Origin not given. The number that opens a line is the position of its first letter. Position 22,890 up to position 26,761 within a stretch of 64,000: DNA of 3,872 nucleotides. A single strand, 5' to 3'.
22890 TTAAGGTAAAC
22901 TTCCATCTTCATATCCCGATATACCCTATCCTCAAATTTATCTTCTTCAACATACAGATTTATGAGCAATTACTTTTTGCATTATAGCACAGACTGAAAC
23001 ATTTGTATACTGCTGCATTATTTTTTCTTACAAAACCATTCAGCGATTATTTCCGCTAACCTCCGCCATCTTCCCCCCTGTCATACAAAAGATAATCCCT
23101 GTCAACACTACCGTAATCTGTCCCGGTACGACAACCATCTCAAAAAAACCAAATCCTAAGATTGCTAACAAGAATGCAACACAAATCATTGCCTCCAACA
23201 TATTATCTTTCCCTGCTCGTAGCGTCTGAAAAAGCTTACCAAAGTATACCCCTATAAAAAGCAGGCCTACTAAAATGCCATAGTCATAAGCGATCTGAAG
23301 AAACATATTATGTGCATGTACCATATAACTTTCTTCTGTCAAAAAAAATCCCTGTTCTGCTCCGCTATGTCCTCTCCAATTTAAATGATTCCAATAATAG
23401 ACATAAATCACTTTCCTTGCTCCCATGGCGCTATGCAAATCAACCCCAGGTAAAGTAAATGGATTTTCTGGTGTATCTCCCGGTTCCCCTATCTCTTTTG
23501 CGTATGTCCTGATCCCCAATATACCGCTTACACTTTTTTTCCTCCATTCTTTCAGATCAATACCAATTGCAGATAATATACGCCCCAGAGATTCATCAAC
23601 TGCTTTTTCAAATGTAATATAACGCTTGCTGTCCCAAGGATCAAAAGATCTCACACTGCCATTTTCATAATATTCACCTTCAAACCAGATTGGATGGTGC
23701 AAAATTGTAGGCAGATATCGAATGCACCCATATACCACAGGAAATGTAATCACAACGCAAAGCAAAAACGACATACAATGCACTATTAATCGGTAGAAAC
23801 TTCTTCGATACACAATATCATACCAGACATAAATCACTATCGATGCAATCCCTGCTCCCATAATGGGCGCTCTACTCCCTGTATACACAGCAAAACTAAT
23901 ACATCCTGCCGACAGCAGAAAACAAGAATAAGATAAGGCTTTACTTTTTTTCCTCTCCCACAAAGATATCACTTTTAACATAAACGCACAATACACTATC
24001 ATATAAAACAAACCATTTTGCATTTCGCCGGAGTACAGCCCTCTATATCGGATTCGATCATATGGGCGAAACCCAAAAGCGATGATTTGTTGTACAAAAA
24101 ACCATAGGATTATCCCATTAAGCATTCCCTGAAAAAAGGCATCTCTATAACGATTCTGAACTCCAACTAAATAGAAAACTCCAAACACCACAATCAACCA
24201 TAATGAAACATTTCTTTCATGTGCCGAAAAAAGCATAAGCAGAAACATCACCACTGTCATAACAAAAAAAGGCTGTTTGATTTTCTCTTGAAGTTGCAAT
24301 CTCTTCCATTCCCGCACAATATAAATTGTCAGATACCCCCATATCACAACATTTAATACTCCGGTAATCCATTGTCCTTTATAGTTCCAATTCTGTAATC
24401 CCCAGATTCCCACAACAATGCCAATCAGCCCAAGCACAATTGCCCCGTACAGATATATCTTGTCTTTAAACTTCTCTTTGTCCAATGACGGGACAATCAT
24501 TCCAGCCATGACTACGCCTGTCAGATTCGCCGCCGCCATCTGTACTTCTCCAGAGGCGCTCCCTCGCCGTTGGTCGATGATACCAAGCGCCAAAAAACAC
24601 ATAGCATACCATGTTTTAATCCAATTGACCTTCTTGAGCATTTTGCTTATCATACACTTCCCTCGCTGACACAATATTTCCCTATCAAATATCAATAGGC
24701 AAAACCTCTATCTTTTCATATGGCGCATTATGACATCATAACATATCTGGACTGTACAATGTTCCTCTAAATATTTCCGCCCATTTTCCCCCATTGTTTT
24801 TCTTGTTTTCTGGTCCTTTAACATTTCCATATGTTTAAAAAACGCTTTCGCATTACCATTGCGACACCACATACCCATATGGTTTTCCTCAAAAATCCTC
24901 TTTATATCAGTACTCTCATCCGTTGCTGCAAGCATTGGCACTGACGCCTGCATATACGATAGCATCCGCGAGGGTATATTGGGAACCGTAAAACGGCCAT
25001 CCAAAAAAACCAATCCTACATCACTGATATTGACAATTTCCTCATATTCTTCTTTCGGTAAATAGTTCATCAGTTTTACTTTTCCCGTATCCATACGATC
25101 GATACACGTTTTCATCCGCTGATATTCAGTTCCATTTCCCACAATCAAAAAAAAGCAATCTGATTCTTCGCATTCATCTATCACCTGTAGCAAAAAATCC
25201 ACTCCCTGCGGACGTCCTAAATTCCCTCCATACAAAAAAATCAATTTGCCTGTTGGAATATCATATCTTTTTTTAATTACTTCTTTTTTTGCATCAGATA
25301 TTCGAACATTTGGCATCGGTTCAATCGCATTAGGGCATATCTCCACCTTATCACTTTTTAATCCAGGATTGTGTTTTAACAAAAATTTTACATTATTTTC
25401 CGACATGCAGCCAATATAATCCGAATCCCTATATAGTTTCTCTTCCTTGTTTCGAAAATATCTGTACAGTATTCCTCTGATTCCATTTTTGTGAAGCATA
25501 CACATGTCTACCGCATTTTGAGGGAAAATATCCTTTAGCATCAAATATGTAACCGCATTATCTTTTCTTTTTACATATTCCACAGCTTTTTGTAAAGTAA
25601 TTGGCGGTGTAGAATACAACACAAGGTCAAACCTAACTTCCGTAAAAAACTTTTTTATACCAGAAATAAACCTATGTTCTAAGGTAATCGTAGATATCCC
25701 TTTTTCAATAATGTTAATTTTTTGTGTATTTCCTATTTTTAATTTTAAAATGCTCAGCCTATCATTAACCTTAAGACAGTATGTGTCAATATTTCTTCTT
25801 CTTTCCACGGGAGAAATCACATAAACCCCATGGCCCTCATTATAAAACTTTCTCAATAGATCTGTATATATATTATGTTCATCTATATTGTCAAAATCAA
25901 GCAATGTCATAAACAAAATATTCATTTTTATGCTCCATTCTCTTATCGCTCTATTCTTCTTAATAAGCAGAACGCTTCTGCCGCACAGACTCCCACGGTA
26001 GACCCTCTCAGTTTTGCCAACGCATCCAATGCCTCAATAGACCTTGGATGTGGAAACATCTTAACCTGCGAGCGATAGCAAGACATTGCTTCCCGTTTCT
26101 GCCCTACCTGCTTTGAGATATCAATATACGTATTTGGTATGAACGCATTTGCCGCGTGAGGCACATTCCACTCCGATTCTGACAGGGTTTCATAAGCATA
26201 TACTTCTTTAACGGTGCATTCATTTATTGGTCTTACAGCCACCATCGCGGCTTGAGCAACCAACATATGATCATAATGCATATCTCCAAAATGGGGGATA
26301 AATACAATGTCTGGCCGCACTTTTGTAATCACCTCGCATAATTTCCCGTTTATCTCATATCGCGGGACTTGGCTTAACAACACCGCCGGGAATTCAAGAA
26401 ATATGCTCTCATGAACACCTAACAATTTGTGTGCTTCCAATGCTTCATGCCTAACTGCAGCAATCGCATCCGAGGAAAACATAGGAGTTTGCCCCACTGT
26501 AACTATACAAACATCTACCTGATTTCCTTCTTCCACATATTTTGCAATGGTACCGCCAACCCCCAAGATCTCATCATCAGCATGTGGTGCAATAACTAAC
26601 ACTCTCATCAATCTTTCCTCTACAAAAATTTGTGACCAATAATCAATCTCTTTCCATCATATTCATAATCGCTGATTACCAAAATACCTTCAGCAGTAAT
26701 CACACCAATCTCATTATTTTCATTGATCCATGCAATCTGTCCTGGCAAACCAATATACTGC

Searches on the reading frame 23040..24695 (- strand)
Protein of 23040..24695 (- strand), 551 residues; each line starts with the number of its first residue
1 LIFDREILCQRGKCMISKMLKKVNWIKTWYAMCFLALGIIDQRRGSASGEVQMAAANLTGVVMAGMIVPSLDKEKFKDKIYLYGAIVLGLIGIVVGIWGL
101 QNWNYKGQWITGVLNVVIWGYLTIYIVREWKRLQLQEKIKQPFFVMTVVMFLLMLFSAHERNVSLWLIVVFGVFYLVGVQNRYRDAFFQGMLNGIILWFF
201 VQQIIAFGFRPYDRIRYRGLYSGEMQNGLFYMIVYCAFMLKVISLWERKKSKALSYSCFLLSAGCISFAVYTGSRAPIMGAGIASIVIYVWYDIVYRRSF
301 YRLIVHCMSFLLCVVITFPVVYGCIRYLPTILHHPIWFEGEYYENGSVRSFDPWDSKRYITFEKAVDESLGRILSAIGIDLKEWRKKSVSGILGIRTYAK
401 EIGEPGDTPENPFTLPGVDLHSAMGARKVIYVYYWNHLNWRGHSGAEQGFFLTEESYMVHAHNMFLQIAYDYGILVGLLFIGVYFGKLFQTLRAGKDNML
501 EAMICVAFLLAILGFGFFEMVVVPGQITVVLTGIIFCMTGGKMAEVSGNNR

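Call 4: search_protein_families(library=pfam, proteins=[window:23040-24695:-], max_evalue=0.01)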
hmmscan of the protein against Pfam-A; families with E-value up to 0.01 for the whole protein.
window:23040-24695:- (551 aa): 1 family
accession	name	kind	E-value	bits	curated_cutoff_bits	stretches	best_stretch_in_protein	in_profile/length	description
PF04932.20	Wzy_C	-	2.9e-07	30.8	31.7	2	451-481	119-149/149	O-Antigen ligase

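Call 5: search_protein_families(library=ncbifam, proteins=[window:23040-24695:-], max_evalue=0.01)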
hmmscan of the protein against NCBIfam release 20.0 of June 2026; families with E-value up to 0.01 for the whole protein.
window:23040-24695:- (551 aa): 0 families

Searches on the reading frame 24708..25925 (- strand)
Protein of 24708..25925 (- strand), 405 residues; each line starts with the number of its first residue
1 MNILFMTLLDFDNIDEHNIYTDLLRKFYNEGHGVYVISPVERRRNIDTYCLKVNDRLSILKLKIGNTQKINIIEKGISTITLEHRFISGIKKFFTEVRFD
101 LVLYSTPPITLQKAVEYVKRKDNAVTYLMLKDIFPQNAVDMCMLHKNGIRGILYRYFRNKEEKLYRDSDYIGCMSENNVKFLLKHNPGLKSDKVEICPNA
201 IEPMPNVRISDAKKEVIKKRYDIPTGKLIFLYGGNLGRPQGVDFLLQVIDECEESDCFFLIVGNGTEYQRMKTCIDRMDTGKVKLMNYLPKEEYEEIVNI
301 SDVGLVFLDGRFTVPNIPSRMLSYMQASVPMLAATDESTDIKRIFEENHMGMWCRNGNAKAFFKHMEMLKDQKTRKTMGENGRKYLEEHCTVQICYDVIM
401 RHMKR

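Call 4: search_protein_families(library=pfam, proteins=[window:24708-25925:-], max_evalue=0.01)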
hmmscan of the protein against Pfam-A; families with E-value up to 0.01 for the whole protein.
window:24708-25925:- (405 aa): 4 families
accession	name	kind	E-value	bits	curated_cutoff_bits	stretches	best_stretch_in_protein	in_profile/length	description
PF00534.26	Glycos_transf_1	-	6e-15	55.6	26.4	1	214-384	2-171/172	Glycosyl transferases group 1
PF13692.12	Glyco_trans_1_4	-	1.5e-09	38.7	27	1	229-369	3-139/142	Glycosyl transferases group 1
PF13524.12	Glyco_trans_1_2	-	7.7e-05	23.1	25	1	256-389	14-133/144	Glycosyl transferase-like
PF13439.12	Glyco_transf_4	-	0.0015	19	28.5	0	22-202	10-167/170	Glycosyltransferase Family 4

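Call 5: search_protein_families(library=ncbifam, proteins=[window:24708-25925:-], max_evalue=0.01)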
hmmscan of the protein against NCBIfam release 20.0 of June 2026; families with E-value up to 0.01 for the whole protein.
window:24708-25925:- (405 aa): 9 families
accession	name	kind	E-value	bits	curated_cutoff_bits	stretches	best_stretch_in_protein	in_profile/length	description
NF007640.0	PRK10307.1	subfamily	8.6e-29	100.7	276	1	98-393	106-394/411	WcaI family glycosyltransferase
TIGR04157.1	glyco_rSAM_CFB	subfamily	1.1e-15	57.6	400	1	159-394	161-397/406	TIGR04157 family glycosyltransferase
TIGR04007.1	wcaI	equivalog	5.8e-11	41.7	800.45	1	124-325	131-329/407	colanic acid biosynthesis glycosyltransferase WcaI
TIGR02149.1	glgA_Coryne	subfamily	5.8e-07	29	302.4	1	161-389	138-373/391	glycogen synthase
TIGR03999.1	thiol_BshA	equivalog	7.5e-07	28.4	273.7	1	193-389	168-356/375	N-acetyl-alpha-D-glucosaminyl L-malate synthase BshA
NF047684.1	TeichurnBiosyTuaC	equivalog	2.7e-05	23.3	550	1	208-362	200-344/391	teichuronic acid biosynthesis protein TuaC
NF038295.1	EPS_HpsP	equivalog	0.004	16.2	550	0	211-391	191-372/388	hormogonium polysaccharide biosynthesis glycosyltransferase HpsP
TIGR03088.1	stp2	hypoth_equivalog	0.006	15.7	409.05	1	253-393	226-360/374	TIGR03088 family PEP-CTERM/XrtA system glycosyltransferase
TIGR02095.1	glgA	subfamily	0.0084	14.8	328.45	0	211-287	276-355/477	glycogen/starch synthase, ADP-glucose type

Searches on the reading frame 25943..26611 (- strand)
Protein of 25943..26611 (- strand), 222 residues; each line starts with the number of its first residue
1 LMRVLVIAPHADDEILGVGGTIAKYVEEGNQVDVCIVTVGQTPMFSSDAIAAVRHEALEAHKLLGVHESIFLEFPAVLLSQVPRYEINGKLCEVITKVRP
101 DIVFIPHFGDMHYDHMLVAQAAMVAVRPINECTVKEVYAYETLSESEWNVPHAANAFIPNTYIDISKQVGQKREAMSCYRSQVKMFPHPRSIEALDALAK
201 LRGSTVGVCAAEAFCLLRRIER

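Call 4: search_protein_families(library=pfam, proteins=[window:25943-26611:-], max_evalue=0.01)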
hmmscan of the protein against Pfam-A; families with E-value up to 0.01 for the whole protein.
window:25943-26611:- (222 aa): 1 family
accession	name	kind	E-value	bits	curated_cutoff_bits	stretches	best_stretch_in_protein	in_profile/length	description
PF02585.22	PIG-L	-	1.1e-25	91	28.2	1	5-125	1-128/129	GlcNAc-PI de-N-acetylase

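Call 5: search_protein_families(library=ncbifam, proteins=[window:25943-26611:-], max_evalue=0.01)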
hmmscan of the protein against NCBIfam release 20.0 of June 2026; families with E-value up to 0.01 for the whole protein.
window:25943-26611:- (222 aa): 5 families
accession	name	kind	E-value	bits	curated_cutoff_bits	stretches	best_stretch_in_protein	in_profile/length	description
TIGR04001.1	thiol_BshB1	equivalog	1.3e-27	97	182.5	1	2-216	2-220/226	bacillithiol biosynthesis deacetylase BshB1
TIGR04000.1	thiol_BshB2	equivalog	2.8e-16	59.8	195.25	1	3-186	2-188/217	bacillithiol biosynthesis deacetylase BshB2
TIGR03445.1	mycothiol_MshB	equivalog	5.4e-10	39.6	224.35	1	6-51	2-47/284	N-acetyl-1-D-myo-inositol-2-amino-2-deoxy-alpha-D-glucopyranoside deacetylase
NF002557.0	PRK02122.1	subfamily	9.1e-10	37.3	384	1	3-54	372-423/653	glucosamine-6-phosphate deaminase-like protein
TIGR03446.1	mycothiol_Mca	equivalog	2.6e-05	24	277.15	1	2-69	1-78/283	mycothiol conjugate amidase Mca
